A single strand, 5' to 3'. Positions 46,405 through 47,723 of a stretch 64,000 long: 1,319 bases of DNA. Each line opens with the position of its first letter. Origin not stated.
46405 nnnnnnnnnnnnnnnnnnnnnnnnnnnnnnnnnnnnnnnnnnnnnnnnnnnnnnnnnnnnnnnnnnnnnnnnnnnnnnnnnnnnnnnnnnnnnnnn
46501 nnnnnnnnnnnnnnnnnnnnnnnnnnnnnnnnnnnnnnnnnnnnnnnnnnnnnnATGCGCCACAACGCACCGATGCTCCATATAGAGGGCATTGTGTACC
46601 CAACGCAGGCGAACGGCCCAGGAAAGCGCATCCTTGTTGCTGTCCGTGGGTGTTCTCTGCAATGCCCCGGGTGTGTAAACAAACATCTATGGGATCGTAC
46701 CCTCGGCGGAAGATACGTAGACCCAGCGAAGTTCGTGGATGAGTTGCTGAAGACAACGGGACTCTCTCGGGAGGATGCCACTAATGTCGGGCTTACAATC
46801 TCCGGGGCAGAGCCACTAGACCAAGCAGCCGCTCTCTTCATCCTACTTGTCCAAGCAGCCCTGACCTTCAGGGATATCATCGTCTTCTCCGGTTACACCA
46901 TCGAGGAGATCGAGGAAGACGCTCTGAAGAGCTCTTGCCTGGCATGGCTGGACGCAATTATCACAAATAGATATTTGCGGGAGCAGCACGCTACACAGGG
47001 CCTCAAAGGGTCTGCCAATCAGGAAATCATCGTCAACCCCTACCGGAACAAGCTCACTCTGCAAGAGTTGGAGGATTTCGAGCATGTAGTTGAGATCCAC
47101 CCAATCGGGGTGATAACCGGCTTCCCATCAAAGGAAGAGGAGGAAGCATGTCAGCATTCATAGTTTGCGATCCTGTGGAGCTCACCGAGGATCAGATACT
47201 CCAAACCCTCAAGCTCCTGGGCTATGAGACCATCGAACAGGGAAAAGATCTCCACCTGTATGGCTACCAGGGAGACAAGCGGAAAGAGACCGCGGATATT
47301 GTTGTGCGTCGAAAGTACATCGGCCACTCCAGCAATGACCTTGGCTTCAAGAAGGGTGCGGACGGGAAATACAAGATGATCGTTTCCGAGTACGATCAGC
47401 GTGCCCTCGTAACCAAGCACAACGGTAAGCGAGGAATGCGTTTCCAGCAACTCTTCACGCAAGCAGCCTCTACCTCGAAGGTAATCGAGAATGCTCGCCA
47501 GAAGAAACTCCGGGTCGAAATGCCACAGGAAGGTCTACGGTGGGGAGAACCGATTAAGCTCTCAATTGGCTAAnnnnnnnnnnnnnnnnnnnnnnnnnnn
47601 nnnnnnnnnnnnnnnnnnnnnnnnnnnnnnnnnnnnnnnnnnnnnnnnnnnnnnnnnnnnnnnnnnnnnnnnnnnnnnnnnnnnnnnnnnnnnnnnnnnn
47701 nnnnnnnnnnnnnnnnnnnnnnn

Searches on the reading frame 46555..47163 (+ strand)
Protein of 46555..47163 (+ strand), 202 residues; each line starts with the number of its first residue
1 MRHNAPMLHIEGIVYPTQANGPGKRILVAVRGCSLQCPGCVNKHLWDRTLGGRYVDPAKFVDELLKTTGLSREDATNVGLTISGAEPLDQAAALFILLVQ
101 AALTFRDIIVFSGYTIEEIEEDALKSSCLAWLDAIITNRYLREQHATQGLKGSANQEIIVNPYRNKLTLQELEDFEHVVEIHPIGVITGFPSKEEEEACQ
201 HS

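Call 3: search_protein_families(library=pfam, proteins=[window:46555-47163:+], max_evalue=0.1)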
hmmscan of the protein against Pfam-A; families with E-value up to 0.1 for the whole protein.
window:46555-47163:+ (202 aa): 2 families
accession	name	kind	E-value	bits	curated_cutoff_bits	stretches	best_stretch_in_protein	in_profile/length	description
PF13353.11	Fer4_12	-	1.7e-22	80.6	22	1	19-159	1-137/137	4Fe-4S single cluster domain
PF04055.27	Radical_SAM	-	0.009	16.6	29.5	1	30-116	4-89/166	Radical SAM superfamily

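Call 4: search_protein_families(library=phrogs, proteins=[window:46555-47163:+], max_evalue=0.01)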
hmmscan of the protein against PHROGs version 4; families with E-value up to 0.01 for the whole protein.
window:46555-47163:+ (202 aa): 2 families
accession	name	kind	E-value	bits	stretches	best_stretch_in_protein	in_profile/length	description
phrog_626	-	DNA, RNA and nucleotide metabolism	1.7e-23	84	1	11-164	4-156/164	anaerobic ribonucleotide reductase small subunit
phrog_2076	-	moron, auxiliary metabolic gene and host takeover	1.1e-07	32.7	1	23-94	30-103/247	QueE-like radical SAM domain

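Call 71: search_protein_families(library=ncbifam, proteins=[window:46555-47163:+], max_evalue=0.01)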
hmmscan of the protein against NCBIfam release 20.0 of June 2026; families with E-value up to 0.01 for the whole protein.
window:46555-47163:+ (202 aa): 14 families
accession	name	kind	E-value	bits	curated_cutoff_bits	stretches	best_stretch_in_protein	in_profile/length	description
TIGR02491.1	NrdG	equivalog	3.9e-21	75.6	126.1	1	11-159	3-151/154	anaerobic ribonucleoside-triphosphate reductase activating protein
NF008335.0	PRK11121.1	equivalog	7e-16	58.3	199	1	19-158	12-150/154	anaerobic ribonucleoside-triphosphate reductase-activating protein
TIGR02493.1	PFLA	equivalog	1.5e-11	44.1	231.75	1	18-101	10-90/235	pyruvate formate-lyase-activating protein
NF008356.0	PRK11145.1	equivalog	3e-07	30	375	1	19-92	16-86/246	pyruvate formate lyase 1-activating protein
NF033717.2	HPDL_rSAM_activ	equivalog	1.6e-06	27.7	420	1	19-47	15-43/311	4-hydroxyphenylacetate decarboxylase activase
NF048010.1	SfplDhtActHpsHDes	equivalog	2.7e-06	26.4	430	0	20-42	18-40/298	(2S)-3-sulfopropanediol dehydratase activating enzyme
TIGR02494.1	PFLE_PFLC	subfamily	6.6e-06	25.6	174.35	1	20-47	11-38/293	glycyl-radical enzyme activating protein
TIGR02826.1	RNR_activ_nrdG3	equivalog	0.00012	22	151.7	1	28-159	20-136/148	anaerobic ribonucleoside-triphosphate reductase activating protein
TIGR02495.1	NrdG2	equivalog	0.00064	19.1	131.15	1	27-94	20-79/193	anaerobic ribonucleoside-triphosphate reductase activating protein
TIGR04395.1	cutC_activ_rSAM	equivalog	0.001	18.4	360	0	20-44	17-41/309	choline TMA-lyase-activating enzyme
NF033719.1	ind_deCO2_activ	equivalog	0.001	18.4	425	0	19-43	12-36/302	indoleacetate decarboxylase activase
TIGR04041.1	activase_YjjW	hypoth_equivalog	0.0017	17.8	250.2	1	11-45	5-39/276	YjjW family glycine radical enzyme activase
NF043069.1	T4HPD_activ_SAM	equivalog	0.0044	16.4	425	0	20-42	14-36/299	trans-4-hydroxy-L-proline dehydratase activase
TIGR04003.1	rSAM_BssD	equivalog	0.007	15.6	496.45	0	19-47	12-40/314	[benzylsuccinate synthase]-activating enzyme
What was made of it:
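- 46555..47163 (+): NrdG-like radical-SAM activase gene (module member). Fer4_12 1.7e-22 and TIGR02491 3.9e-21, below cut-off (calls 3, 71).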

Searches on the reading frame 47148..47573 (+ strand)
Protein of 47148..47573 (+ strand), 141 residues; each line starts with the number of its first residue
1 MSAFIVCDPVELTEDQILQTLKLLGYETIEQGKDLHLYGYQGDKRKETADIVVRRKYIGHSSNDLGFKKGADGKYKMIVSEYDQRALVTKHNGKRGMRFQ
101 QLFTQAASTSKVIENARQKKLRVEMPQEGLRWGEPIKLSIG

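Call 3: search_protein_families(library=pfam, proteins=[window:47148-47573:+], max_evalue=0.1)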
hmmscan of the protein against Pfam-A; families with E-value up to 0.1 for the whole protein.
window:47148-47573:+ (141 aa): 0 families
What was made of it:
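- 47148..47573 (+): DUF1257-like gene, assigned by position. Its counterparts in relatives hit DUF1257. The window copy has no direct Pfam hit (call 3).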

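Call 52: search_protein_families(library=phrogs, proteins=[window:47148-47573:+], max_evalue=0.001)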
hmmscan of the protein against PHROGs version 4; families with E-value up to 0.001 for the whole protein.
window:47148-47573:+ (141 aa): 0 families

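Call 71: search_protein_families(library=ncbifam, proteins=[window:47148-47573:+], max_evalue=0.01)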
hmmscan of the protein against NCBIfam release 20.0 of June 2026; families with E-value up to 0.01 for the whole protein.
window:47148-47573:+ (141 aa): 0 families
